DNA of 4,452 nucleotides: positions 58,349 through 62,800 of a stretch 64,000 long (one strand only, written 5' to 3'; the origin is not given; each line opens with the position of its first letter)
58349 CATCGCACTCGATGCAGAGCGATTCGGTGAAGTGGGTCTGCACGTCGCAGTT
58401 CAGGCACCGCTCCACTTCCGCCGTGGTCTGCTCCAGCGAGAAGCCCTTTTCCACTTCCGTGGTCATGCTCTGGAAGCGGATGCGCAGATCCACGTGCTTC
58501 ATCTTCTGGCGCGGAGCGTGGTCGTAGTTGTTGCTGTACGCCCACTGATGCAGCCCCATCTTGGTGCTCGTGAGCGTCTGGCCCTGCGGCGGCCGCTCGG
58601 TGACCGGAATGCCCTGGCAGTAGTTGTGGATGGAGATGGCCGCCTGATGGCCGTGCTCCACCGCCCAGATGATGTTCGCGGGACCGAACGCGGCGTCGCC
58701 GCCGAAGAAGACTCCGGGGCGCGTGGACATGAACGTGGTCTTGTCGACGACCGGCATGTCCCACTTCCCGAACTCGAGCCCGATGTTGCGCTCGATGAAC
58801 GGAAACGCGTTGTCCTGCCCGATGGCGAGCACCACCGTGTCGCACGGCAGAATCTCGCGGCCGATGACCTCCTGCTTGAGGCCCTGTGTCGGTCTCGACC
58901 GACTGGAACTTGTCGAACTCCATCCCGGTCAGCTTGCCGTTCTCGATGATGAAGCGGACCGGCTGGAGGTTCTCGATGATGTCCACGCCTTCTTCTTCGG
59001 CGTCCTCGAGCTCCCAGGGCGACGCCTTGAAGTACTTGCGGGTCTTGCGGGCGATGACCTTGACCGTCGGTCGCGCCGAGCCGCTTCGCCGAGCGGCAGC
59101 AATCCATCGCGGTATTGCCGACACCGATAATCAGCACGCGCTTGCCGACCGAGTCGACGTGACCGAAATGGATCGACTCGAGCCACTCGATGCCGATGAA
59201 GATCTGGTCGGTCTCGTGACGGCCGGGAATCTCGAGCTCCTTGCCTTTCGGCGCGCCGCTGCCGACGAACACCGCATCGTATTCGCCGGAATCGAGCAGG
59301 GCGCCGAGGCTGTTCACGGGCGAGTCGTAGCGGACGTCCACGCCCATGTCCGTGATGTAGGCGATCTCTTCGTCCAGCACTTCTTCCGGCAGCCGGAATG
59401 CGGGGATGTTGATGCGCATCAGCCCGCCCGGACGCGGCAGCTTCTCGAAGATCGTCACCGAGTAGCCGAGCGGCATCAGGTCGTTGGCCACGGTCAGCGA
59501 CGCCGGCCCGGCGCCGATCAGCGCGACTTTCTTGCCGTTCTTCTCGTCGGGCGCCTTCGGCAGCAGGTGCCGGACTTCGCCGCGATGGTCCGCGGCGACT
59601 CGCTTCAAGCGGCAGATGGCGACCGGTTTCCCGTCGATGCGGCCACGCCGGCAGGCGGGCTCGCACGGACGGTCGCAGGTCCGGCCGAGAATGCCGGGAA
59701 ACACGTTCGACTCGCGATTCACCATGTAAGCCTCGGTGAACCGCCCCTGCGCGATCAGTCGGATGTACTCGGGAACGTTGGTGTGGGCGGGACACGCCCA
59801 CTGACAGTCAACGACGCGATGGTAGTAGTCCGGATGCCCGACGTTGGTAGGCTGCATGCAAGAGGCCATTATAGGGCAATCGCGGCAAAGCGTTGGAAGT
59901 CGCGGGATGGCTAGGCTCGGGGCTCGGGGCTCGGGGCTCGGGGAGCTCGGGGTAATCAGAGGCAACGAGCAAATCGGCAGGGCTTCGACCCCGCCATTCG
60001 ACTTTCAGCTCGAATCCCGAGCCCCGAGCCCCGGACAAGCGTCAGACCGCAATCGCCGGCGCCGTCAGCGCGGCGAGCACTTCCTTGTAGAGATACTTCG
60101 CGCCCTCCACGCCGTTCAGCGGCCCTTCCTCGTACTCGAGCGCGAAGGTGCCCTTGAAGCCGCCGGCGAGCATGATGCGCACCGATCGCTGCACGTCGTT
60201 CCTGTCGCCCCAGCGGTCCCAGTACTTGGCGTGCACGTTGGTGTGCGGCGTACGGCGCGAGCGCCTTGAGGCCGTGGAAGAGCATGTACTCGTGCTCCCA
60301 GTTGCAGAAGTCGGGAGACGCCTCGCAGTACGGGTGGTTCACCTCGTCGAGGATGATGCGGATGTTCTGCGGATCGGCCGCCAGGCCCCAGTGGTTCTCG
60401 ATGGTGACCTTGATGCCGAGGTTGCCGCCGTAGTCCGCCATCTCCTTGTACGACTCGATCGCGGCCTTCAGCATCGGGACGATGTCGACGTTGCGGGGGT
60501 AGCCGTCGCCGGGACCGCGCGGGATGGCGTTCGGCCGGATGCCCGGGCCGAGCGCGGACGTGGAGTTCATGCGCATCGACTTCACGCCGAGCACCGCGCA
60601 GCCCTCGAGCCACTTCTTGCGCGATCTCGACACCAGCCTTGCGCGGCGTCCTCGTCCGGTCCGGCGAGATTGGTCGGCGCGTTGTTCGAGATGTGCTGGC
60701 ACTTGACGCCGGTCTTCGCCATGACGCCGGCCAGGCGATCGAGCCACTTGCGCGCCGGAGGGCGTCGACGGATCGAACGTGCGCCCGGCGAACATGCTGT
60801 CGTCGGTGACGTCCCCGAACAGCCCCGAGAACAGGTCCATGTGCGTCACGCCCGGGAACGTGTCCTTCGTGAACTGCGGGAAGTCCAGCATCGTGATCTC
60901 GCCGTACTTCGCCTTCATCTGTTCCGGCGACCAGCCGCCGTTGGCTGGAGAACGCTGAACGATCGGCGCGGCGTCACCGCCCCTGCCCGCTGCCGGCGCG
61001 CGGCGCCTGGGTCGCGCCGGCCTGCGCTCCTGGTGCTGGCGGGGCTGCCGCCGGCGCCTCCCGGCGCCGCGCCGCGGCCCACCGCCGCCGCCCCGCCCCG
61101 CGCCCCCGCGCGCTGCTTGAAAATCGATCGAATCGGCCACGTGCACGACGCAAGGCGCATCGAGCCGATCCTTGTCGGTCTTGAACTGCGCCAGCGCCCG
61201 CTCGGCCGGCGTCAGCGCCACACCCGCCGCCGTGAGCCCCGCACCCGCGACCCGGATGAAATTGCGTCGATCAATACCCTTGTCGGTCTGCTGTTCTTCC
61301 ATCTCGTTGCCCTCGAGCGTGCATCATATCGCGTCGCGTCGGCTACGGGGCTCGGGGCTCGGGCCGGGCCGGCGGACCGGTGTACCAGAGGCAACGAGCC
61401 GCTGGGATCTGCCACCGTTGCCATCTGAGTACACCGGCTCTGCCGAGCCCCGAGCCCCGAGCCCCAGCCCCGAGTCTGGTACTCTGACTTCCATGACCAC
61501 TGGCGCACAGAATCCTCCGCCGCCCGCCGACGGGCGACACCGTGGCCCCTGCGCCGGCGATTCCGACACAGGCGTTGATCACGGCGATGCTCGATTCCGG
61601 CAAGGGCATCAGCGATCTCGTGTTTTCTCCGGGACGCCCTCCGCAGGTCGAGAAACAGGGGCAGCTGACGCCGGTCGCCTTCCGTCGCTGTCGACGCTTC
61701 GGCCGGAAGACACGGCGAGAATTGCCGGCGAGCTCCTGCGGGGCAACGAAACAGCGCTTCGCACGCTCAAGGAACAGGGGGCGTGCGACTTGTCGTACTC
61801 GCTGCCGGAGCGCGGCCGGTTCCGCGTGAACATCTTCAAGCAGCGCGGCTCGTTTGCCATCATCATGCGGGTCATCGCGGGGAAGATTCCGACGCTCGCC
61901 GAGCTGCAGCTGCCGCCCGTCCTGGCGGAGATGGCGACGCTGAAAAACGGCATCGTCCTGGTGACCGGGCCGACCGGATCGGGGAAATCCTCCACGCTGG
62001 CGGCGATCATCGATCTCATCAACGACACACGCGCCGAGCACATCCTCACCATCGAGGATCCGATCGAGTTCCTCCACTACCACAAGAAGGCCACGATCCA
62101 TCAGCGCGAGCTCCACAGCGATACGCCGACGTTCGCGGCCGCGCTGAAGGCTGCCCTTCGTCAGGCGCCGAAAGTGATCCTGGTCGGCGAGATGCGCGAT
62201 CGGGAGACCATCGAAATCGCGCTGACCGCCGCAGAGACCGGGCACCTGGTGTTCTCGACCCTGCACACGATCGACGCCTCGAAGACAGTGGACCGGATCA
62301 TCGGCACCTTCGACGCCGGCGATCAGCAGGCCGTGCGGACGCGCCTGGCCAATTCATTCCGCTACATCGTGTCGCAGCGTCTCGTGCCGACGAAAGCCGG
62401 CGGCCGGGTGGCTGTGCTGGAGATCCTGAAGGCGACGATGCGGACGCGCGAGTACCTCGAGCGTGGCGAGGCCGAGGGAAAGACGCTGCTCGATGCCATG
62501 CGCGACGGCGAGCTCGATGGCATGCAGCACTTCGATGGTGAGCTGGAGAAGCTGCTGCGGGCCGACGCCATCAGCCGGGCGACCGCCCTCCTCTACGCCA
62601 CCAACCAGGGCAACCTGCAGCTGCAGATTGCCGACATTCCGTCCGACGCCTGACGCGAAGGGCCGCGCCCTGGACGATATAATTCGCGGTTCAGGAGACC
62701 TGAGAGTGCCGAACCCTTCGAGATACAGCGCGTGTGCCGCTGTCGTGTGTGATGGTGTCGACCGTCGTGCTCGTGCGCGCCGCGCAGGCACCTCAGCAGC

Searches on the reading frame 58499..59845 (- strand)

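Call 60: search_protein_families(library=pfam, proteins=[window:58499-59845:-])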
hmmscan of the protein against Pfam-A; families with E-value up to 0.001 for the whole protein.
window:58499-59845:- (448 aa): 4 families
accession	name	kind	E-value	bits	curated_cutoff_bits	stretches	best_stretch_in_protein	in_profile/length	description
PF14691.11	Fer4_20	-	6.7e-17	61.8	25.8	1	13-88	31-108/113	Dihydroprymidine dehydrogenase domain II, 4Fe-4S cluster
PF07992.20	Pyr_redox_2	-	2.8e-12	47.1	26.1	1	106-258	2-166/291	Pyridine nucleotide-disulphide oxidoreductase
PF13450.12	NAD_binding_8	-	4.1e-06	27.4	21.9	1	110-146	2-38/68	NAD(P)-binding Rossmann-like domain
PF00070.33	Pyr_redox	-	0.00021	22.2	22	0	106-140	1-35/82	Pyridine nucleotide-disulphide oxidoreductase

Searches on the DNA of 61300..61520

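Call 50: search_rna_families(source=window, start=61300, end=61520, threshold=evalue, max_evalue=10)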
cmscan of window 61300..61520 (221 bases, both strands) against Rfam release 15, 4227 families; matches with E-value up to 10: 34.
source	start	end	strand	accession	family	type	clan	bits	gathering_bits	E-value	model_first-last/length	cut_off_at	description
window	61348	61464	+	RF04159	MIR1437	Gene; miRNA;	-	31.6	168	0.00068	1-192/192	no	MIR1437 microRNA precursor family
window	61348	61464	-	RF04159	MIR1437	Gene; miRNA;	-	30.3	168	0.0013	1-192/192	no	MIR1437 microRNA precursor family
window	61344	61460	+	RF04119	MIR1858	Gene; miRNA;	-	27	137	0.0077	1-197/197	no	MIR1858 microRNA precursor family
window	61347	61458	+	RF03558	mir-629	Gene; miRNA;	-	23.8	72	0.074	1-83/83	no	mir-629 microRNA precursor family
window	61346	61466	-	RF04119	MIR1858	Gene; miRNA;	-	22.3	137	0.09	42-162/197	no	MIR1858 microRNA precursor family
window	61346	61459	-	RF03744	MIR3704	Gene; miRNA;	-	22.1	60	0.052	1-108/108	no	MIR3704 microRNA precursor family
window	61369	61446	-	RF04074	mir-1199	Gene; miRNA;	-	20.2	80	1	1-100/100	no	mir-1199 microRNA precursor family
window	61347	61458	-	RF03175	MIR3454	Gene; miRNA;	-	19.9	142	0.077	30-117/147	no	MIR3454 microRNA precursor family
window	61347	61465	+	RF03935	mir-763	Gene; miRNA;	-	18.9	100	0.16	1-120/120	no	mir-763 microRNA precursor family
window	61349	61463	-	RF03878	mir-B6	Gene; miRNA;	-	18.9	89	3.2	1-83/83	no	mir-B6 microRNA precursor family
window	61353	61459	+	RF03582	mir-m22-1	Gene; miRNA;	-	18.8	80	0.76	1-67/67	no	mir-m22-1 microRNA precursor family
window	61349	61461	-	RF03206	mir-3102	Gene; miRNA;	-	18.4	61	0.82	1-104/104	no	mir-3102 microRNA precursor family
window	61344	61461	-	RF03968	mir-8934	Gene; miRNA;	-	17.9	100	2.3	1-88/88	no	mir-8934 microRNA precursor family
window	61349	61463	+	RF03878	mir-B6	Gene; miRNA;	-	17.6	89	5.7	1-83/83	no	mir-B6 microRNA precursor family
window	61355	61466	+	RF03829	mir-1257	Gene; miRNA;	-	17.5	50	0.9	1-118/118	no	mir-1257 microRNA precursor family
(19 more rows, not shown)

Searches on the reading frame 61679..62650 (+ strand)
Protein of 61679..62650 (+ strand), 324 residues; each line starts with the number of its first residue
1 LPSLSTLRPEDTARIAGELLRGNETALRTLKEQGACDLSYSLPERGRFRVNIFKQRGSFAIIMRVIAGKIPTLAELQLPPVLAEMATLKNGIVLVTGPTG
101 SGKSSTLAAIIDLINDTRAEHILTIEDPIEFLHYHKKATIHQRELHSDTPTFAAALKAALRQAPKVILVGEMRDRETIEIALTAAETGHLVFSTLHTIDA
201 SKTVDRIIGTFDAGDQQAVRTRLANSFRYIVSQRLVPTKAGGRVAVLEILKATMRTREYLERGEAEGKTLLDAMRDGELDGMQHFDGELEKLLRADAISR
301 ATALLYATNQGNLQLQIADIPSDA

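Call 21: find_homologous_proteins(query=window:61679-62650:+, max_evalue=1e-50)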
Query seq(324 aa) (324 aa): 8000 proteins with E <= 1e-50 among 8000 candidates; the best 120 are listed.
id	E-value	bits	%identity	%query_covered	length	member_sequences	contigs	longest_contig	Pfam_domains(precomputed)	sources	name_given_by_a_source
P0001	4.6e-198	674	98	99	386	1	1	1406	PF00437.27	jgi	jgi:twitching motility protein PilT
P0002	1.8e-196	669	97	99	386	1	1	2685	PF00437.27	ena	-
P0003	3.5e-195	665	96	99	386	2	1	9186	PF00437.27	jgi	jgi:twitching motility protein PilT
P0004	1.1e-194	663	95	100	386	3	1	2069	PF00437.27,PF13191.13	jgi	jgi:twitching motility protein PilT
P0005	5.1e-193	658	95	99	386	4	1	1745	PF00437.27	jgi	jgi:twitching motility protein PilT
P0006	9.1e-193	657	95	99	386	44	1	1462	PF00437.27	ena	-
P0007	4.7e-192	654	94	99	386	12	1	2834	PF00437.27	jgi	jgi:twitching motility protein PilT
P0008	1.2e-191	653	94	99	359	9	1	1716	PF00437.27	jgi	jgi:twitching motility protein PilT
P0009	7.5e-189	644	93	99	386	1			PF00437.27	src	-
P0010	1.2e-186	637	90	100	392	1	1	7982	PF00437.27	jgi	jgi:twitching motility protein PilT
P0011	2.1e-185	633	89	100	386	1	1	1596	PF00437.27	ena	-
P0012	7.0e-185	631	90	100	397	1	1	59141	PF00437.27,PF04851.22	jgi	jgi:twitching motility protein PilT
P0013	1.8e-184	630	89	100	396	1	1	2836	PF00437.27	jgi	-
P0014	3.3e-184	629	89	100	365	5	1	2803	PF00437.27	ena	-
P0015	4.8e-184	628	89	100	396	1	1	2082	PF00437.27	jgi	jgi:twitching motility protein PilT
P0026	4.1e-183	625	93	99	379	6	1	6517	PF00437.27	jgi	jgi:twitching motility protein PilT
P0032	9.3e-183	624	89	99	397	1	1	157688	PF00437.27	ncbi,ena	-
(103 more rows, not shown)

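Call 22: find_encoding_contigs(protein=P0003, flank=10000, max_places=3)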
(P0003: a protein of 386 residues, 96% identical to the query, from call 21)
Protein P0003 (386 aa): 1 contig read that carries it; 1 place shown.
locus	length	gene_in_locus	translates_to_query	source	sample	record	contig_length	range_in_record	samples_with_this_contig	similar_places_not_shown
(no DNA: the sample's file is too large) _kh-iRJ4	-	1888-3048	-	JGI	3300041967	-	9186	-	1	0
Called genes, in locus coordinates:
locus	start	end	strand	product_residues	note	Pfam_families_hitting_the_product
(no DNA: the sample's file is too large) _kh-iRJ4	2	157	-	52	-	?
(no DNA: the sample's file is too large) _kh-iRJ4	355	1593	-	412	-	PF01261:AP_endonuc_2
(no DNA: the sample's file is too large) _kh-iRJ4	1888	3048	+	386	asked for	PF00437:T2SSE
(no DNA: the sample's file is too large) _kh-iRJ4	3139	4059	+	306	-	PF00034:Cytochrom_C, PF13442:Cytochrome_CBB3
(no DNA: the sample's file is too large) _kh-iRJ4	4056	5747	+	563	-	PF01011:PQQ, PF13360:PQQ_2, PF13570:Beta-prop_ACSF4 (faint), PF01011:PQQ (weak), PF13360:PQQ_2 (weak)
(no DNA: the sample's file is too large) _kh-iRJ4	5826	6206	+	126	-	-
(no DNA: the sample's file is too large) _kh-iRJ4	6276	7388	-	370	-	PF00070:Pyr_redox (faint), PF00743:FMO-like, PF01266:DAO (faint), PF01494:FAD_binding_3, PF07992:Pyr_redox_2, PF13450:NAD_binding_8 (weak), PF13738:Pyr_redox_3, PF13434:Lys_Orn_oxgnase, +2 more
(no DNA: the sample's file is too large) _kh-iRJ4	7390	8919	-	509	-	PF00034:Cytochrom_C (faint), PF21419:RoxA-like_Cyt-c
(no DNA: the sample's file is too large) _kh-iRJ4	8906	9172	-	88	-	-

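Call 23: find_encoding_contigs(protein=P0012, flank=10000, max_places=3)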
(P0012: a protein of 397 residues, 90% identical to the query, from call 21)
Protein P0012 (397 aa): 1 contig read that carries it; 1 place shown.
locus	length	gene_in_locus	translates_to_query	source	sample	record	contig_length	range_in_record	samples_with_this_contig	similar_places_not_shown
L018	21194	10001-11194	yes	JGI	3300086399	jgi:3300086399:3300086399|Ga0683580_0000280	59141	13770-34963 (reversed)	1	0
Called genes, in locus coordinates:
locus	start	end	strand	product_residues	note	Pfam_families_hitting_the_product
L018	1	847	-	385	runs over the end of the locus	PF01263:Aldose_epim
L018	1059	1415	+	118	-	PF13601:HTH_34, PF03551:PadR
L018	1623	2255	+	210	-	PF22564:HAAS (weak), PF06271:RDD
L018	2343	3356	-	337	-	PF00480:ROK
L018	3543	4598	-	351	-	PF02775:TPP_enzyme_C, PF12367:PFO_beta_C (faint)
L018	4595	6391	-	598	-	PF01558:POR, PF01855:POR_N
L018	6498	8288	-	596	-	PF00037:Fer4 (faint), PF13237:Fer4_10 (faint), PF14691:Fer4_20, PF00070:Pyr_redox (faint), PF07992:Pyr_redox_2, PF13450:NAD_binding_8 (faint), PF13738:Pyr_redox_3 (weak), PF12838:Fer4_7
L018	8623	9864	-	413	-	PF01261:AP_endonuc_2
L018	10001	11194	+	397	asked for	PF00437:T2SSE, PF04851:ResIII (faint)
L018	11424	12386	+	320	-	PF00034:Cytochrom_C (weak), PF13442:Cytochrome_CBB3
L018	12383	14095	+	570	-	PF01011:PQQ, PF13360:PQQ_2, PF13570:Beta-prop_ACSF4 (faint), PF13360:PQQ_2, PF01011:PQQ (weak)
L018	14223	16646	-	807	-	PF12704:MacB_PCD, PF02687:FtsX, PF12704:MacB_PCD, PF02687:FtsX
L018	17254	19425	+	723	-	PF13715:CarbopepD_reg_2 (weak), PF07715:Plug, PF00593:TonB_dep_Rec_b-barrel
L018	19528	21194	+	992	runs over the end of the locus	PF23500:DUF7133, PF13646:HEAT_2 (faint), PF00034:Cytochrom_C (weak), PF13442:Cytochrome_CBB3 (faint), PF00754:F5_F8_type_C (faint)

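Call 24: find_encoding_contigs(protein=P0032, flank=10000, max_places=3)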
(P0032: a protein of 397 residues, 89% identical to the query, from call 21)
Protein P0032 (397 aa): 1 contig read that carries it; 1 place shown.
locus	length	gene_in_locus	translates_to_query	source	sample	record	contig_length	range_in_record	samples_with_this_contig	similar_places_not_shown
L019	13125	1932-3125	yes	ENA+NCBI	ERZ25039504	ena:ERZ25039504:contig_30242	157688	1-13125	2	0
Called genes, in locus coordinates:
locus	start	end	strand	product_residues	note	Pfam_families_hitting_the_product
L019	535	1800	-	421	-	PF01261:AP_endonuc_2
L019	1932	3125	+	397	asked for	PF00437:T2SSE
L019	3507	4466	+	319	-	PF00034:Cytochrom_C (weak), PF13442:Cytochrome_CBB3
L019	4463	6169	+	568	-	PF01011:PQQ, PF13360:PQQ_2, PF13570:Beta-prop_ACSF4 (faint), PF13360:PQQ_2, PF01011:PQQ (weak)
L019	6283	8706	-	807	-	PF12704:MacB_PCD, PF02687:FtsX, PF12704:MacB_PCD, PF02687:FtsX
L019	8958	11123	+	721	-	PF07715:Plug, PF00593:TonB_dep_Rec_b-barrel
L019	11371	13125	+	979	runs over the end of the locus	PF23500:DUF7133, PF13646:HEAT_2 (faint), PF00034:Cytochrom_C (weak), PF13442:Cytochrome_CBB3 (faint), PF00754:F5_F8_type_C (weak)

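Call 91: find_encoding_contigs(protein=P0026, flank=5000, max_places=2)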
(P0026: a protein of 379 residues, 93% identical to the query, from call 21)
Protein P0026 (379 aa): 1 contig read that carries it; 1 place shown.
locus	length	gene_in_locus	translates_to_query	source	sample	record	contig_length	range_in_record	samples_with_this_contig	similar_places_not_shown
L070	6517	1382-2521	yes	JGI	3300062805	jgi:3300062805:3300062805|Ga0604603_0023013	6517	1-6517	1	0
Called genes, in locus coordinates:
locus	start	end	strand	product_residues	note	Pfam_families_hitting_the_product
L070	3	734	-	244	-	?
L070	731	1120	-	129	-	-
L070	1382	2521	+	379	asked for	PF00437:T2SSE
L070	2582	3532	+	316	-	PF00034:Cytochrom_C, PF13442:Cytochrome_CBB3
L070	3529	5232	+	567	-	PF01011:PQQ, PF13360:PQQ_2, PF13570:Beta-prop_ACSF4 (faint), PF01011:PQQ (weak), PF13360:PQQ_2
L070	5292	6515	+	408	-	?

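Call 92: find_encoding_contigs(protein=P0002, flank=3000, max_places=2)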
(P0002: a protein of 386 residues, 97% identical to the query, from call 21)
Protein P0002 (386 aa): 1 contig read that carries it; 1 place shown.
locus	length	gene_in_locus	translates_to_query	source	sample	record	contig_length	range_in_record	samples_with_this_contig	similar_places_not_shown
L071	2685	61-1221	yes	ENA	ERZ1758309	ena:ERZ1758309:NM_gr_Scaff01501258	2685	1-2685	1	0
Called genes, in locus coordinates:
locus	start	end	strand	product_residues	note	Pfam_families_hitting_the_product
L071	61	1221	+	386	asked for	PF00437:T2SSE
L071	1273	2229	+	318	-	PF00034:Cytochrom_C, PF13442:Cytochrome_CBB3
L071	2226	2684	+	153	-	?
